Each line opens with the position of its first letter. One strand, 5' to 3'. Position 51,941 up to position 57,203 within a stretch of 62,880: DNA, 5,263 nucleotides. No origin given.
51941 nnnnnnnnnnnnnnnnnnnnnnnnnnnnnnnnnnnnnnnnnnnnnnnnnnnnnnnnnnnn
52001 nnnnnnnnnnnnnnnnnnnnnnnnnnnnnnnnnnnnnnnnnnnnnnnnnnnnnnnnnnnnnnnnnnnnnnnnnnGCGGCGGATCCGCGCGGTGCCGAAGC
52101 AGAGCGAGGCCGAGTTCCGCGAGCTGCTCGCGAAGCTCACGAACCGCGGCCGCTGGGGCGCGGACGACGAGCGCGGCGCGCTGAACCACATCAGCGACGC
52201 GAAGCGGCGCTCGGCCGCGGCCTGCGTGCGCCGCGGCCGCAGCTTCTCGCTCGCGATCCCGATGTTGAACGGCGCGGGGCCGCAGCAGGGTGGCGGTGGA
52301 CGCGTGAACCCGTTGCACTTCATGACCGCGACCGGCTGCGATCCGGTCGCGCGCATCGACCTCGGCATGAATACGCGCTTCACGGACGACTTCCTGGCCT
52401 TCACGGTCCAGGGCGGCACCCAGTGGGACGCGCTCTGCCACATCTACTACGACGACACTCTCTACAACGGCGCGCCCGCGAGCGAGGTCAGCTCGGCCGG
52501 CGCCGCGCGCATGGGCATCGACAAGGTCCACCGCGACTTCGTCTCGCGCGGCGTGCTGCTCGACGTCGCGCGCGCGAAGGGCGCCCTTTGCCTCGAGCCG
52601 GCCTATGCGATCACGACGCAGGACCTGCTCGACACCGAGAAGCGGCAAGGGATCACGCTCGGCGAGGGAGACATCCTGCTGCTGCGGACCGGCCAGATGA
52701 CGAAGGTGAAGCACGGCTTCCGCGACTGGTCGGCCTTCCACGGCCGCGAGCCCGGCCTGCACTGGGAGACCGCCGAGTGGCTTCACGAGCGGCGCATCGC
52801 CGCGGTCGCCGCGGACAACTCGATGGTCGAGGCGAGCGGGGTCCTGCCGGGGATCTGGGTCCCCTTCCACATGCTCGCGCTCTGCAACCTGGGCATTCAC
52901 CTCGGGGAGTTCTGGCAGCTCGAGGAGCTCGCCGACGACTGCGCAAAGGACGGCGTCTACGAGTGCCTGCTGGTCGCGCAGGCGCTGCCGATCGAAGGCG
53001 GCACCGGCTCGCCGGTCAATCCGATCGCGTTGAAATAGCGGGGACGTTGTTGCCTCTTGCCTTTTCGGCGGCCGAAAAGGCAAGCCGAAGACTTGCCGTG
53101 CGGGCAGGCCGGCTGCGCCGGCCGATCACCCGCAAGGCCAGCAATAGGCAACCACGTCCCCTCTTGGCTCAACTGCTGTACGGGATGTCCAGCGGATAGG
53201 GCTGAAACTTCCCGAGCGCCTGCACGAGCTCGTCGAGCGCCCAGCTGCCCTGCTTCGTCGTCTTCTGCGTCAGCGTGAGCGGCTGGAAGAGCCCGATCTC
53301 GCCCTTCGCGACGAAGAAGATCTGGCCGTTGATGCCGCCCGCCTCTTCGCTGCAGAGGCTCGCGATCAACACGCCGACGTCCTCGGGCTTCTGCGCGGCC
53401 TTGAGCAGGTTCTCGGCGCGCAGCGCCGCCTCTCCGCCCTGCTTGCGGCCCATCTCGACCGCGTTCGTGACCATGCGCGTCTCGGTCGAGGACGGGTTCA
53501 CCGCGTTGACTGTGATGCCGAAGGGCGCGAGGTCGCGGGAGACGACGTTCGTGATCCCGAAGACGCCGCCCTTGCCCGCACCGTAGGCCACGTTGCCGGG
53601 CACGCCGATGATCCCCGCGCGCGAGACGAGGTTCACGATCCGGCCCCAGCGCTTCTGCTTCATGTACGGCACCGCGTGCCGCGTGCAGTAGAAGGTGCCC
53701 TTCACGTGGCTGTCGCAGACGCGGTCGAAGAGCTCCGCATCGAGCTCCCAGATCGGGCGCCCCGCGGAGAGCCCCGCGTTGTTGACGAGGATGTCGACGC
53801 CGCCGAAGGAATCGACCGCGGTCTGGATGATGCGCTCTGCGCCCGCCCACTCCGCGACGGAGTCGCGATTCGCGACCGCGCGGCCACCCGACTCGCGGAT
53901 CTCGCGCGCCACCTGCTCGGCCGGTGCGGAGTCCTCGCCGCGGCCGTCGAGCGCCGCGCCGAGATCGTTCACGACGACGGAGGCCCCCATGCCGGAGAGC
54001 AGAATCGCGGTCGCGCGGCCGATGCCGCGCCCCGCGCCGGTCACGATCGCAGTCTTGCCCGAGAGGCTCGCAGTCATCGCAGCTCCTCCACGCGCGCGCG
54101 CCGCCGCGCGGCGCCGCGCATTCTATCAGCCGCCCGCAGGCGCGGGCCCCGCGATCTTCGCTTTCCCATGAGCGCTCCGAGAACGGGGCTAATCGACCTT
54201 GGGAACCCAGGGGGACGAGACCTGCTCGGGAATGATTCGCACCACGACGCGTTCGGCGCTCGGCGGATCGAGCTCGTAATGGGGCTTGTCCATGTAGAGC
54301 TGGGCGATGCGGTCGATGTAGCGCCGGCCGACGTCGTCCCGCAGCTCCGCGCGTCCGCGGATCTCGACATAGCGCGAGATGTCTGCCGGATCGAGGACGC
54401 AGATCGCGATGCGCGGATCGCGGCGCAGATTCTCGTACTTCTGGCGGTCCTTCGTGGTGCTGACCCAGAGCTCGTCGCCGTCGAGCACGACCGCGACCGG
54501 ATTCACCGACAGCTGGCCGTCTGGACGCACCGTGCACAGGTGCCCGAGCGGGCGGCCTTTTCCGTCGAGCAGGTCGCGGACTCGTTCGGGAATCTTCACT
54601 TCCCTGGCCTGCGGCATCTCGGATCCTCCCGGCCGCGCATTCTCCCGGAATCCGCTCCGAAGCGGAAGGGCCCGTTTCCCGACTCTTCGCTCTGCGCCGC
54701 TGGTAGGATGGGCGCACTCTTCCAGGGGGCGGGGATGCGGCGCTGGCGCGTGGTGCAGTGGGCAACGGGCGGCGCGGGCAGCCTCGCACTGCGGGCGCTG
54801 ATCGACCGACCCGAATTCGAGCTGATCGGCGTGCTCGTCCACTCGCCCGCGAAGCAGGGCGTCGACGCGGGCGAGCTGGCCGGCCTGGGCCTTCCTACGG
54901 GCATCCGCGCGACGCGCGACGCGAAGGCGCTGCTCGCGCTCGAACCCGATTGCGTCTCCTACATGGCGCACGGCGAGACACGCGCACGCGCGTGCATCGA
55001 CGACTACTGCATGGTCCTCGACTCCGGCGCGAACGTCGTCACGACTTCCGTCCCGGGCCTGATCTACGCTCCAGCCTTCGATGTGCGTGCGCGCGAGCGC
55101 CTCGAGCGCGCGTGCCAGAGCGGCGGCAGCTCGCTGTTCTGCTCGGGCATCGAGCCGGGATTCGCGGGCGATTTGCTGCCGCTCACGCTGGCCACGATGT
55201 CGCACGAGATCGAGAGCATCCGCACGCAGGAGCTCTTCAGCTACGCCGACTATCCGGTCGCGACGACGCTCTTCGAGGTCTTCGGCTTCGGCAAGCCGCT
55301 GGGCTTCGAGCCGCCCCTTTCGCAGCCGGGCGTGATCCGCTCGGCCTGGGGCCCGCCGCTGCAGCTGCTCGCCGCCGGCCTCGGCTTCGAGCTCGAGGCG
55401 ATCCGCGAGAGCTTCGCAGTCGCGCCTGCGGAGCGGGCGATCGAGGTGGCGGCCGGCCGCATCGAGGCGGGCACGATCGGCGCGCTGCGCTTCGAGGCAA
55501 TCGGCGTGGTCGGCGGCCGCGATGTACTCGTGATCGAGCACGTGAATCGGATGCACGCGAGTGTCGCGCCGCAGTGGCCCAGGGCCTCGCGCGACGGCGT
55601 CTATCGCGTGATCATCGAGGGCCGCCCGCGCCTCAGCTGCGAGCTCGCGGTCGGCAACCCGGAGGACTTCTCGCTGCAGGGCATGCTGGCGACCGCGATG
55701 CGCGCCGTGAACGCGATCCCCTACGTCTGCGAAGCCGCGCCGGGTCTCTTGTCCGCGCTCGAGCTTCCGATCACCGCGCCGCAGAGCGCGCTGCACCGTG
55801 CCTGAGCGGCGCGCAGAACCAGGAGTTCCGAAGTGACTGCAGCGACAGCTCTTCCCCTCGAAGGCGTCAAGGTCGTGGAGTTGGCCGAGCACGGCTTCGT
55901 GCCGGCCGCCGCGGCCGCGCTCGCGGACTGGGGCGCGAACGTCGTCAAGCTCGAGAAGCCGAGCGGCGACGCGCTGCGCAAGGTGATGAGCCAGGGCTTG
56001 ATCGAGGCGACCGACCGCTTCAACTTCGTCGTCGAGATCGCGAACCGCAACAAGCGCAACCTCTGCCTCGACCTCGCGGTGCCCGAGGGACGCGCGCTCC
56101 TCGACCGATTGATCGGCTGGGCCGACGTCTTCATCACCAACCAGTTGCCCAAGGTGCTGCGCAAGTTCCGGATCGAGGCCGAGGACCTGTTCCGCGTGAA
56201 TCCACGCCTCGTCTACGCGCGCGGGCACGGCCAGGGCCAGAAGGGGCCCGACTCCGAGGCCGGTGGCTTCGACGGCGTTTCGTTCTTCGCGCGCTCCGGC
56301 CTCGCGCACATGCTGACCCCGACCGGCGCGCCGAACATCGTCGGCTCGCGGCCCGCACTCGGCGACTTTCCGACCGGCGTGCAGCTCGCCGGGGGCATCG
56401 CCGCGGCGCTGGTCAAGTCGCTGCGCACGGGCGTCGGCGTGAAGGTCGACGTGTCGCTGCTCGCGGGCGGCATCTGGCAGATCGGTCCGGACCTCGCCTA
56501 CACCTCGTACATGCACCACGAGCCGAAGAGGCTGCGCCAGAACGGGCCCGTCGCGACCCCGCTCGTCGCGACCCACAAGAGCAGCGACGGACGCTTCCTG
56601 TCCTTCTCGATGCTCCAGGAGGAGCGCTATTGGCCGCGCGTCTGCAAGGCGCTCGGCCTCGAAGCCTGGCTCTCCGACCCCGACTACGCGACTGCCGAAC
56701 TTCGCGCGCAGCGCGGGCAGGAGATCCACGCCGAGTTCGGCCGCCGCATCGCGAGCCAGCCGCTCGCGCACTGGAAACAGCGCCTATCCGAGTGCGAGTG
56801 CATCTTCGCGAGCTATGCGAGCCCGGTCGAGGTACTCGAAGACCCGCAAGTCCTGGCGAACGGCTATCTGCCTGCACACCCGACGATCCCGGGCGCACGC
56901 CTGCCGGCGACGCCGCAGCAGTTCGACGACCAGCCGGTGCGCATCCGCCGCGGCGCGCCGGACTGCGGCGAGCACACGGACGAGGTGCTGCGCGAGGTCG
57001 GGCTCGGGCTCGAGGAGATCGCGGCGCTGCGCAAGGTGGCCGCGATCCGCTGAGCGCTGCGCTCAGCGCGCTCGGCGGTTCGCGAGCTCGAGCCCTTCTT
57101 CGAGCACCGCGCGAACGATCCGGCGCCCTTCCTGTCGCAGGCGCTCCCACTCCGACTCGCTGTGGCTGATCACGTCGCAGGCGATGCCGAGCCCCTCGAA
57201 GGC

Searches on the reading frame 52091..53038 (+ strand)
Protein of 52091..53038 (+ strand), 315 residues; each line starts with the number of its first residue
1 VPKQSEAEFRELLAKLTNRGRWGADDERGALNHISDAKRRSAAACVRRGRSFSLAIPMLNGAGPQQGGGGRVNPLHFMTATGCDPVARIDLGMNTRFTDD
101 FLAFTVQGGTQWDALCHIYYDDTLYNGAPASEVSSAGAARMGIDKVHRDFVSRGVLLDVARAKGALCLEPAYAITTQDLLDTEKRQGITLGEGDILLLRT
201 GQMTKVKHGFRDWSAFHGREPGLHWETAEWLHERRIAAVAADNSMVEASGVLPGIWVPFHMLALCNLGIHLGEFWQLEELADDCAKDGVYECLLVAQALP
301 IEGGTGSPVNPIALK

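Call 33: search_protein_families(library=pfam, proteins=[window:52091-53038:+], max_evalue=0.0001)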
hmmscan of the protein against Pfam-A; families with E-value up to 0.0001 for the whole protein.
window:52091-53038:+ (315 aa): 1 family
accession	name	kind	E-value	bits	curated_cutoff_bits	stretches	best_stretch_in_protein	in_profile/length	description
PF04199.19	Cyclase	-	1.6e-23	84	23.1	1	100-247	20-141/142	Putative cyclase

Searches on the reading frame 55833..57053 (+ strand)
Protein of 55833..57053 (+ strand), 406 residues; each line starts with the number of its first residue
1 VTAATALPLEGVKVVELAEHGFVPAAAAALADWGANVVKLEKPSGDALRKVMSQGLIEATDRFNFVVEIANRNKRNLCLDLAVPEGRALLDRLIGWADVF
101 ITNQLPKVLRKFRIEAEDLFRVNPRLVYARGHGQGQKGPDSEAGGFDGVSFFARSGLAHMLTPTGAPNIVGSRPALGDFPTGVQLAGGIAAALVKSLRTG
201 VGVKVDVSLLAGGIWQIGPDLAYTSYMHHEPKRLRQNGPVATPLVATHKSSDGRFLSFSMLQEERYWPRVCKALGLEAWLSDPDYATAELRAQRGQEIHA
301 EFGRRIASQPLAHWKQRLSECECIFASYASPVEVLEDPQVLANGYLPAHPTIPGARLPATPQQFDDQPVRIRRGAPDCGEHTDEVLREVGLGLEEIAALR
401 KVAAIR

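Call 79: search_protein_families(library=pfam, proteins=[window:55833-57053:+], max_evalue=0.00001)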
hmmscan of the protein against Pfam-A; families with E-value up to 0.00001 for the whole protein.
window:55833-57053:+ (406 aa): 1 family
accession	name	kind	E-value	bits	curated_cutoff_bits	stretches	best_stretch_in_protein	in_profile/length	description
PF02515.22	CoA_transf_3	-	6.3e-90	302.4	23.3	1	9-382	1-366/366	CoA-transferase family III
